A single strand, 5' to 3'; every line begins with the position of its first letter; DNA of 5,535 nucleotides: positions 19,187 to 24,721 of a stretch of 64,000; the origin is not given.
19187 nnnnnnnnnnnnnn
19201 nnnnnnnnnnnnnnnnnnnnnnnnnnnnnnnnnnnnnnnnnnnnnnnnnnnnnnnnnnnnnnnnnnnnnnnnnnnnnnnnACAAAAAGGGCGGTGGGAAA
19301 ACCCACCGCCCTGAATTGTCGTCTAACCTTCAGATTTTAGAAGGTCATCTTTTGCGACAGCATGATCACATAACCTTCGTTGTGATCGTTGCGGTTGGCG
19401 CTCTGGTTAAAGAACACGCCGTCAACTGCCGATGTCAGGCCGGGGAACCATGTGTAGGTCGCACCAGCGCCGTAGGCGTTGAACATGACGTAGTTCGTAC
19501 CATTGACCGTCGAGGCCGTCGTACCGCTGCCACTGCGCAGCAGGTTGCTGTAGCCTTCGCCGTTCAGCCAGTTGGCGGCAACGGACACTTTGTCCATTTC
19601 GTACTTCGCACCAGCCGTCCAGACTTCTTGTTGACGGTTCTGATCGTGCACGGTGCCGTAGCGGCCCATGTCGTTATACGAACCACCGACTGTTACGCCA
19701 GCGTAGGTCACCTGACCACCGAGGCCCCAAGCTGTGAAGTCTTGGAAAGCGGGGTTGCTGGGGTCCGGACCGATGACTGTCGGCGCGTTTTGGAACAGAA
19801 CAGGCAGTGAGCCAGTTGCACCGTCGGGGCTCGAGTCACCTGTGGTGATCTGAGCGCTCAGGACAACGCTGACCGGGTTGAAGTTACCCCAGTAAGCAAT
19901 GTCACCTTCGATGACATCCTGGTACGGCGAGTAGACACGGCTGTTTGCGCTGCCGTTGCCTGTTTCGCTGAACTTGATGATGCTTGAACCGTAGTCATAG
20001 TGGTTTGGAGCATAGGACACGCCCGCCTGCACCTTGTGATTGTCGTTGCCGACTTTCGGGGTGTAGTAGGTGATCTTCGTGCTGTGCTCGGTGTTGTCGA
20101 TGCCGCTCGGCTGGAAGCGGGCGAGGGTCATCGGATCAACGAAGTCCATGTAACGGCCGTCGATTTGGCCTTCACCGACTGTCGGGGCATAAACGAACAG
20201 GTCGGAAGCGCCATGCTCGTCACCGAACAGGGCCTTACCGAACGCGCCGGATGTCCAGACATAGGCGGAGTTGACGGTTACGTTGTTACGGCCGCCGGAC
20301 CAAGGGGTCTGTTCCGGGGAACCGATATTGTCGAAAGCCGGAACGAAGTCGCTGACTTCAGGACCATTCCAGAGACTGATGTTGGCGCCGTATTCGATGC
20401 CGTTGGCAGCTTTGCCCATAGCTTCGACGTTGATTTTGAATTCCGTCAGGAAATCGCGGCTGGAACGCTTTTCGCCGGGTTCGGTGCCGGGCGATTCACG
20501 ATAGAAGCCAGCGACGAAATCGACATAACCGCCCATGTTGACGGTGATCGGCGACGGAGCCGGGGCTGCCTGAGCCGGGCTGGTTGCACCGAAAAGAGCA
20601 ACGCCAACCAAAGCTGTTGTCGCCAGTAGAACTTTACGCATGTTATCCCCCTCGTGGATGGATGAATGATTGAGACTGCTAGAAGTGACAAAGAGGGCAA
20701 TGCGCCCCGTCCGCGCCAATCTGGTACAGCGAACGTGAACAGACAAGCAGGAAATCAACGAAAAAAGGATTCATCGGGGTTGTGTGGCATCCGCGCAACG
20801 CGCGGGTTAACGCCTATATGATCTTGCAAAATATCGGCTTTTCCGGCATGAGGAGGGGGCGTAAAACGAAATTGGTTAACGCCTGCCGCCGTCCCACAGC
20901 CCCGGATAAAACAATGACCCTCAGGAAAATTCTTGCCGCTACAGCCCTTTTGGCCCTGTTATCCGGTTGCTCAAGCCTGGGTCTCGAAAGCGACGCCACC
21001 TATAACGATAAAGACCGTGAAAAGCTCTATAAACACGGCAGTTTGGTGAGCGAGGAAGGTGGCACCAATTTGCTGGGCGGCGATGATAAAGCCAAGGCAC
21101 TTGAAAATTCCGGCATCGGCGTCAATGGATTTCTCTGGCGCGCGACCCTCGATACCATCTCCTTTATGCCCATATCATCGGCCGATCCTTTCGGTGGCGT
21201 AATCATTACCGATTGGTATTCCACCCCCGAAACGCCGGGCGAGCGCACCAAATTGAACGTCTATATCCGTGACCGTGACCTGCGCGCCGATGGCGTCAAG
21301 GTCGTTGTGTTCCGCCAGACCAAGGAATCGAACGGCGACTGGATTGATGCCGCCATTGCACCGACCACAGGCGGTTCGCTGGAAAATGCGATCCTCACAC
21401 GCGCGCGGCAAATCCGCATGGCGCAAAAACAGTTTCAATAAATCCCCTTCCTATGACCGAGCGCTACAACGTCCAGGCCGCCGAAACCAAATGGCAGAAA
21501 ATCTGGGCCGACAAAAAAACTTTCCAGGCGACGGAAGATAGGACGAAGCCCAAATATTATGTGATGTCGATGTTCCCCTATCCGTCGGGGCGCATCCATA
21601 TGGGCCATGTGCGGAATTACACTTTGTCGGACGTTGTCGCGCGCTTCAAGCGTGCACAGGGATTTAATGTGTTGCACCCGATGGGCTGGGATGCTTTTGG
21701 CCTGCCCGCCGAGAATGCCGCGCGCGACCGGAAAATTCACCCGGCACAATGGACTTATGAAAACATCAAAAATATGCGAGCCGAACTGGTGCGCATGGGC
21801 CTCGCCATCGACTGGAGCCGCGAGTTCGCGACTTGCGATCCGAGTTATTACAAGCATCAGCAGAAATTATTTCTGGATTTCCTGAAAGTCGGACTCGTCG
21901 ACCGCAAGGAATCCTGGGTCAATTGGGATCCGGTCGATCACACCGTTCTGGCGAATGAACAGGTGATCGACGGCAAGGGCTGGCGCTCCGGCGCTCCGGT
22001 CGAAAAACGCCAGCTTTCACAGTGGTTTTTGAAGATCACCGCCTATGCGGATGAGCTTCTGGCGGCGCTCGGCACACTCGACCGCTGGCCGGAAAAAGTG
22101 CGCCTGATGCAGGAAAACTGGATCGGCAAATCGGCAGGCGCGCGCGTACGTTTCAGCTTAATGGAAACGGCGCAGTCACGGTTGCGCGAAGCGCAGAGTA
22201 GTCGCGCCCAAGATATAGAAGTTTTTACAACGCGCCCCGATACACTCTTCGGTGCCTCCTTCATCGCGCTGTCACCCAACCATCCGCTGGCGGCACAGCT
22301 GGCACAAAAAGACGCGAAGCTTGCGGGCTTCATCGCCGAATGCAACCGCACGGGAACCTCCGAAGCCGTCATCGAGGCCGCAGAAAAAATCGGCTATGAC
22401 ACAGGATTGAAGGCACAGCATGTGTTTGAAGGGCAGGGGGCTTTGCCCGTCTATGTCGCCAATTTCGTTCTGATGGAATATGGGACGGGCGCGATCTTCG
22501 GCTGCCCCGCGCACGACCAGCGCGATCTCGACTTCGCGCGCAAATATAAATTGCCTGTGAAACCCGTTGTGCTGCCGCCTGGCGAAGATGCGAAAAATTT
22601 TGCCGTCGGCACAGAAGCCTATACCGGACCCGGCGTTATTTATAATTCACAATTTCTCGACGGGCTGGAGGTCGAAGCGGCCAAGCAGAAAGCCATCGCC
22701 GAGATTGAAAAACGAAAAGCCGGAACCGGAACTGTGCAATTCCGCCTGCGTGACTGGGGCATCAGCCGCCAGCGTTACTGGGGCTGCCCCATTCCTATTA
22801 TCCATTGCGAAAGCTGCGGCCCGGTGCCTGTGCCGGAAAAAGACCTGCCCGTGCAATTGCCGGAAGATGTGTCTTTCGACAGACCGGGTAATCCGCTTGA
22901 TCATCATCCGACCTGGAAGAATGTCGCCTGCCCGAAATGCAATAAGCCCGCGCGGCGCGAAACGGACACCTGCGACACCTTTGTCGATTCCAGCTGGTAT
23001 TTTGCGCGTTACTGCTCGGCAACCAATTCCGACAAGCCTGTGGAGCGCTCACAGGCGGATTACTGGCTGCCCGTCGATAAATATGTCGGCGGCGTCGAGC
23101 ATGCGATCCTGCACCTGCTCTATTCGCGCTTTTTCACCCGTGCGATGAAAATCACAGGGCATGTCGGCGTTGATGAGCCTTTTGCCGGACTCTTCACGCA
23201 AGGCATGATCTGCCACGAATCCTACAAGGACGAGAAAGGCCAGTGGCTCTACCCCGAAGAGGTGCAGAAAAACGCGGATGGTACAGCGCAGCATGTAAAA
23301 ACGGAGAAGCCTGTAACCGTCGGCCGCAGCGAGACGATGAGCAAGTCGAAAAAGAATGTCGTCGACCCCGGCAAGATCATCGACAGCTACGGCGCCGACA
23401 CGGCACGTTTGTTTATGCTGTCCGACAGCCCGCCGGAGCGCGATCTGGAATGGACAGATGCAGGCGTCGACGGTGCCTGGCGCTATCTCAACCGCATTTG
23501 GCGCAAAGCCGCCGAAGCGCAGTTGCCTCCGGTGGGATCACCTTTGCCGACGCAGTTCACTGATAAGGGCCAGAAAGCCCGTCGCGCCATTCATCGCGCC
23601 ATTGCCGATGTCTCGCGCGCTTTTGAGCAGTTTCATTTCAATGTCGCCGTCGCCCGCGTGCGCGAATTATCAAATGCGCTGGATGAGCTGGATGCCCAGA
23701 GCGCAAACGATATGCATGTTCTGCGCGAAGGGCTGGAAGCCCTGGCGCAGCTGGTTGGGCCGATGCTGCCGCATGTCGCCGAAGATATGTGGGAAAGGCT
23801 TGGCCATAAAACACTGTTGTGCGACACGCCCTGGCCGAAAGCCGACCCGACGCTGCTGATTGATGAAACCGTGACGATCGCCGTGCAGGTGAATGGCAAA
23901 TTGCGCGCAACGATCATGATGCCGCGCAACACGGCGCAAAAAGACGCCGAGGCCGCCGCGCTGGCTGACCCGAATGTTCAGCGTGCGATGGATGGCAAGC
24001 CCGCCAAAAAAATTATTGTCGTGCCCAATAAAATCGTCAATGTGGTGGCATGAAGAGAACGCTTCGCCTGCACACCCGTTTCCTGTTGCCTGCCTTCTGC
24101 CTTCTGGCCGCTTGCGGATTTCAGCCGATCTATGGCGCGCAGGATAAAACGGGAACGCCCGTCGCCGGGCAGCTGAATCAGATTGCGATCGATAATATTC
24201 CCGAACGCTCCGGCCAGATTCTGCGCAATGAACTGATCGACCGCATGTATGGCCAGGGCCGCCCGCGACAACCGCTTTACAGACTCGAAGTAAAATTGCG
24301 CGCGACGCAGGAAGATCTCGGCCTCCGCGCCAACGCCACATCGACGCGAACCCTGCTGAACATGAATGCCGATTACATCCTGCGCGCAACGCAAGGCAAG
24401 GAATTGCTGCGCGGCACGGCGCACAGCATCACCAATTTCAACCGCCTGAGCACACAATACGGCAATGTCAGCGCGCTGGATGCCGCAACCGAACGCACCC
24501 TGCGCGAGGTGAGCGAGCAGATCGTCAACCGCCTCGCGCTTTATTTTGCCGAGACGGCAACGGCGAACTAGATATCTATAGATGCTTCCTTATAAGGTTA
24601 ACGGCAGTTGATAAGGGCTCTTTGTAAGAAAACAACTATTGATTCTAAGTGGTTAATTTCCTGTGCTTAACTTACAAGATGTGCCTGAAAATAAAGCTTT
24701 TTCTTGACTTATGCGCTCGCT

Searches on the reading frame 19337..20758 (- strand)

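Call 52: search_protein_families(library=pfam, proteins=[window:19337-20758:-], max_evalue=0.0001)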
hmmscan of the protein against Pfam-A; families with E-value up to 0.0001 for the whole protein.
window:19337-20758:- (473 aa): 1 family
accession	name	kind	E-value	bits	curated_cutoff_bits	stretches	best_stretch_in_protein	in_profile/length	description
PF13609.12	Porin_4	-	5.3e-26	92.6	27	1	46-448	1-303/310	Gram-negative porin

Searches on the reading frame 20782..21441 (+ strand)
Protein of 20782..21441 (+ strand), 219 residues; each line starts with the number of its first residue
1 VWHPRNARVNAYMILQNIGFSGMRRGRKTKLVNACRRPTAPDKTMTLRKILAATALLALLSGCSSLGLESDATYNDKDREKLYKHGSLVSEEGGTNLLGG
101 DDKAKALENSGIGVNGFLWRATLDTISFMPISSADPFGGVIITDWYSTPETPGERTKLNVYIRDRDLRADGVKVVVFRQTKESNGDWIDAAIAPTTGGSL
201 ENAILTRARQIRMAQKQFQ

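Call 52: search_protein_families(library=pfam, proteins=[window:20782-21441:+], max_evalue=0.0001)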
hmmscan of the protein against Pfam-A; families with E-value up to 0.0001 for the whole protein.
window:20782-21441:+ (219 aa): 1 family
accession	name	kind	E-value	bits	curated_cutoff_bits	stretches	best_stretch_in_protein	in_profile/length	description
PF12100.13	DUF3576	-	2.5e-41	140.4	25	1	112-212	1-100/101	Domain of unknown function (DUF3576)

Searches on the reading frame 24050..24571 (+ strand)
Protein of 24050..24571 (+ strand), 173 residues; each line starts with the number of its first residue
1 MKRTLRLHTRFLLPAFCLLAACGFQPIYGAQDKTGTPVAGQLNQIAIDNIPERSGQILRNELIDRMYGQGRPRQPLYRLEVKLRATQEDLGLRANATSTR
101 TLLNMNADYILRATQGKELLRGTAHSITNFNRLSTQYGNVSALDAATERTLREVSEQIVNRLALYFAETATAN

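Call 5: search_protein_families(library=pfam, proteins=[window:24050-24571:+], max_evalue=0.01)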
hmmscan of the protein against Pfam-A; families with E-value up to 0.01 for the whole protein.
window:24050-24571:+ (173 aa): 1 family
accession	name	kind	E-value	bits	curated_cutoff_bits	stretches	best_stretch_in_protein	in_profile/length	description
PF04390.17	LptE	-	6.8e-08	33.6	23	1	42-162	1-118/118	Lipopolysaccharide-assembly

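Call 17: find_related_loci(query=window:24050-24571:+, collection=genome_contigs, flank=10000)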
Query window:24050-24571:+ (173 aa) in genome_contigs; peptide patterns used: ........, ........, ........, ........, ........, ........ (x = any residue, [..] = any of these).
166 stretches matched a pattern; 36 encode a relative of the query (tblastn E <= 1e-3); 36 distinct loci.
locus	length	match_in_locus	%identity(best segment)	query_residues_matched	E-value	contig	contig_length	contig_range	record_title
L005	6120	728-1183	64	22-173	1e-64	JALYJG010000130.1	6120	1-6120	MAG: Pseudomonadota bacterium isolate HIE bin45 SD1477_NODE_2407_length_6120_cov_1.113633, whole genome shotgun sequence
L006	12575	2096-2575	61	12-168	6e-62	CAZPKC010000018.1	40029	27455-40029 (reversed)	MAG TPA_asm: uncultured Rhodospirillaceae bacterium isolate binchicken_co3_43 genome assembly, contig: NODE_2913_length_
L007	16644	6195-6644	62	20-168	2e-60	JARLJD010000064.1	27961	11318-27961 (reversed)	MAG: Alphaproteobacteria bacterium isolate MAG_CA70 MetaCoAG_Bin_70_Anoxic_k141_610226, whole genome shotgun sequence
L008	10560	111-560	61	20-168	9e-60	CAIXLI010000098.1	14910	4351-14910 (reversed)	MAG: uncultured proteobacterium isolate I2_bin-054 genome assembly, contig: bin-054:098/228, whole genome shotgun sequen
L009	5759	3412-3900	54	6-168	3e-57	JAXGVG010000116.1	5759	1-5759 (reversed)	MAG: Alphaproteobacteria bacterium isolate AnMBR.bin438 bin438_116, whole genome shotgun sequence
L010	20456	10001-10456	60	18-168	1e-56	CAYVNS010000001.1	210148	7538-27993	MAG TPA_asm: uncultured Rhodospirillaceae bacterium isolate SRP192927_co3_77 genome assembly, contig: NODE_29_length_210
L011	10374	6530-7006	54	10-168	3e-56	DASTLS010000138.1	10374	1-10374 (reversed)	MAG TPA_asm: Alphaproteobacteria bacterium isolate SMAG_U3123 k141_305914, whole genome shotgun sequence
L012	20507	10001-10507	53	1-167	1e-55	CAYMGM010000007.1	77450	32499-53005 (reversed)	MAG TPA_asm: uncultured Rhodospirillaceae bacterium isolate SRP216815_co1_251 genome assembly, contig: NODE_368_length_7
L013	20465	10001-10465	57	17-168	7e-54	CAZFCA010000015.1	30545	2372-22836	MAG TPA_asm: uncultured Rhodospirillaceae bacterium isolate SRP192927_co4_464 genome assembly, contig: NODE_2412_length_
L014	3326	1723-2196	55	12-168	1e-52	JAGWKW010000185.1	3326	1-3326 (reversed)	MAG: Alphaproteobacteria bacterium isolate REEB170 contig-150_44512, whole genome shotgun sequence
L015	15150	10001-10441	55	22-168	3e-52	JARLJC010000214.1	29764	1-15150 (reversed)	MAG: Alphaproteobacteria bacterium isolate MAG_CA1 MetaCoAG_Bin_1_Anoxic_k141_1469088, whole genome shotgun sequence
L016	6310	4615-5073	51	20-172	3e-44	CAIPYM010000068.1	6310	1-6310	MAG: uncultured proteobacterium isolate I2_bin-123 genome assembly, contig: bin-123:68/76, whole genome shotgun sequence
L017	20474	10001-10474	40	12-168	7e-33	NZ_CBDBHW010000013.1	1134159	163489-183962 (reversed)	MAG: Kiloniella sp. isolate 6a1c06d4-0908-4e79-a8e0-5880aca50c69 contig_13, whole genome shotgun sequence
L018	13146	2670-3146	41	7-166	5e-32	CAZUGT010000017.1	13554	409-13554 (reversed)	MAG TPA_asm: uncultured Rhodospirillaceae bacterium isolate SRP338948_co1_27 genome assembly, contig: k141_208971, whole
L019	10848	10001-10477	37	12-170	4e-30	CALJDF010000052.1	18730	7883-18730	MAG: uncultured Alphaproteobacteria bacterium isolate S1_Bin_Bin_88_1_1 genome assembly, contig: c_000000448773, whole g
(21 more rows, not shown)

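Call 49: search_protein_families(library=pfam, proteins=[L005:2406-6014:-], max_evalue=0.1)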
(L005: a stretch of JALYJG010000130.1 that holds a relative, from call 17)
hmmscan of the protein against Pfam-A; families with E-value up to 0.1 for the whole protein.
L005:2406-6014:- (1202 aa): 8 families
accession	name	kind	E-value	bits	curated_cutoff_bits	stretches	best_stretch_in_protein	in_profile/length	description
PF01436.27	NHL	-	4.1e-40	134.3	20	5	648-676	1-28/28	NHL repeat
PF01731.26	Arylesterase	-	1.1e-14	54.8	21.3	0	954-996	41-83/86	Arylesterase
PF10282.15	Lactonase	-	3.7e-10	40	21.7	1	582-739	29-173/344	Lactonase, 7-bladed beta-propeller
PF08450.18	SGL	-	7e-07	29.5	26.3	1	645-737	130-211/246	SMP-30/Gluconolactonase/LRE-like region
PF25021.1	TEN_NHL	-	7.1e-06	25.7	27.1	1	903-992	197-285/357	Teneurin NHL domain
PF23821.1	DUF7191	-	0.0086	16.5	27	0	856-867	47-58/64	Family of unknown function (DUF7191)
PF08527.15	PAD_M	-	0.015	15.4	24.8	0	596-657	80-143/159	Protein-arginine deiminase (PAD) middle domain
PF03688.20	Nepo_coat_C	-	0.084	13.2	27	0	222-273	33-84/163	Nepovirus coat protein, C-terminal domain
